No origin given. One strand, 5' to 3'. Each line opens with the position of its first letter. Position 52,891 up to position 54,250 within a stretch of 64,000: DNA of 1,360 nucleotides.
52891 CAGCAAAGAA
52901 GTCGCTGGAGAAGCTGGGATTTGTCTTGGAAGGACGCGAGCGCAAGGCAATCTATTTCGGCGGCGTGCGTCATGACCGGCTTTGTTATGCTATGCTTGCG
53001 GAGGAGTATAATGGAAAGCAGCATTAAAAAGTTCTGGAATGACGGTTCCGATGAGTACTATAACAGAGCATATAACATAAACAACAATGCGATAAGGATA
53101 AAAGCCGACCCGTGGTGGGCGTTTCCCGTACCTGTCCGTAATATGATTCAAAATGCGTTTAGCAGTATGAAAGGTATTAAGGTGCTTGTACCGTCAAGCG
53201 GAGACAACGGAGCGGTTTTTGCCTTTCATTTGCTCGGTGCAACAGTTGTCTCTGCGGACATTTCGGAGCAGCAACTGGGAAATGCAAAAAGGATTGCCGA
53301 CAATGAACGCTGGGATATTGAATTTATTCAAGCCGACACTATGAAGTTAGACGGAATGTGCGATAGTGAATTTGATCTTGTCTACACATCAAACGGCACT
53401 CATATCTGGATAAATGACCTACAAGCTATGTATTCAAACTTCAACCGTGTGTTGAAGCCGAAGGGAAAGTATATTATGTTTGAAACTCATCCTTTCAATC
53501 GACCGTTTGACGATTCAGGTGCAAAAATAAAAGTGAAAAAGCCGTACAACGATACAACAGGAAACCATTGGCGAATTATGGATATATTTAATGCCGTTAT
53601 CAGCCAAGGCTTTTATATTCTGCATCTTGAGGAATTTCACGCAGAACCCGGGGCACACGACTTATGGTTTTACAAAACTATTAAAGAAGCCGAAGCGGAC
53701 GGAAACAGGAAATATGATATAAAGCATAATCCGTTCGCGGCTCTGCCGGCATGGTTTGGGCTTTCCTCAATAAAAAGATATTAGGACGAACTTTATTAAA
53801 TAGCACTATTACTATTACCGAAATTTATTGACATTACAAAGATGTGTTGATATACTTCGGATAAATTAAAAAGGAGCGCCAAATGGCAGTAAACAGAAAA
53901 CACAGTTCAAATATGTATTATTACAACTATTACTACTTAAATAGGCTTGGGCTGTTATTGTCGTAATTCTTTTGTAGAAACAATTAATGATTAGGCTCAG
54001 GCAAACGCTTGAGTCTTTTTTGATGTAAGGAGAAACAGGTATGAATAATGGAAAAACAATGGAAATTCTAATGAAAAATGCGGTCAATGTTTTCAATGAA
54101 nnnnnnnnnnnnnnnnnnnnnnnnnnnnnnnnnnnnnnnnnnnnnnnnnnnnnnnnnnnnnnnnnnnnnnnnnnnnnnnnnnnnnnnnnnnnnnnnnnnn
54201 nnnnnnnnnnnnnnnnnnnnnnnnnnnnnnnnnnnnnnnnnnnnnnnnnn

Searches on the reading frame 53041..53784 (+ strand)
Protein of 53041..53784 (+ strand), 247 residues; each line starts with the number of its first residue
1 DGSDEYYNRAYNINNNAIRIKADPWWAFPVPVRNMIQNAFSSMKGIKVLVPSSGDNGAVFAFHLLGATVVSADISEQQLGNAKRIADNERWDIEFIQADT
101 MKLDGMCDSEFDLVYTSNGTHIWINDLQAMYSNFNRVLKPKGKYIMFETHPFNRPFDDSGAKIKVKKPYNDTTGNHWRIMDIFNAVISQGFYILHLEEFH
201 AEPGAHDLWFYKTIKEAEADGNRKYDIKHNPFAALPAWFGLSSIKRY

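Call 18: search_protein_families(library=pfam, proteins=[window:53041-53784:+], max_evalue=0.001)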
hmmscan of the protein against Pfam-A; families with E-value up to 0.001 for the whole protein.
window:53041-53784:+ (247 aa): 5 families
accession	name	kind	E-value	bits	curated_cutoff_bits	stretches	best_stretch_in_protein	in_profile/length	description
PF13649.12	Methyltransf_25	-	9.9e-13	49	27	1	61-142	16-97/97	Methyltransferase domain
PF08241.18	Methyltransf_11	-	9.9e-13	49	21.2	1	60-145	12-94/95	Methyltransferase domain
PF08242.18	Methyltransf_12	-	1.7e-08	35.5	30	1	54-143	8-97/98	Methyltransferase domain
PF13847.12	Methyltransf_31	-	1.1e-07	32.1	27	1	66-148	28-111/145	Methyltransferase domain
PF01209.24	Ubie_methyltran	-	1.4e-07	31.5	20.1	1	66-150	72-155/233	ubiE/COQ5 methyltransferase family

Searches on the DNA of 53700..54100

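Call 72: search_rna_families(source=window, start=53700, end=54100, threshold=evalue, max_evalue=1)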
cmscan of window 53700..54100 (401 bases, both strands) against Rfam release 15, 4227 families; matches with E-value up to 1: 0.
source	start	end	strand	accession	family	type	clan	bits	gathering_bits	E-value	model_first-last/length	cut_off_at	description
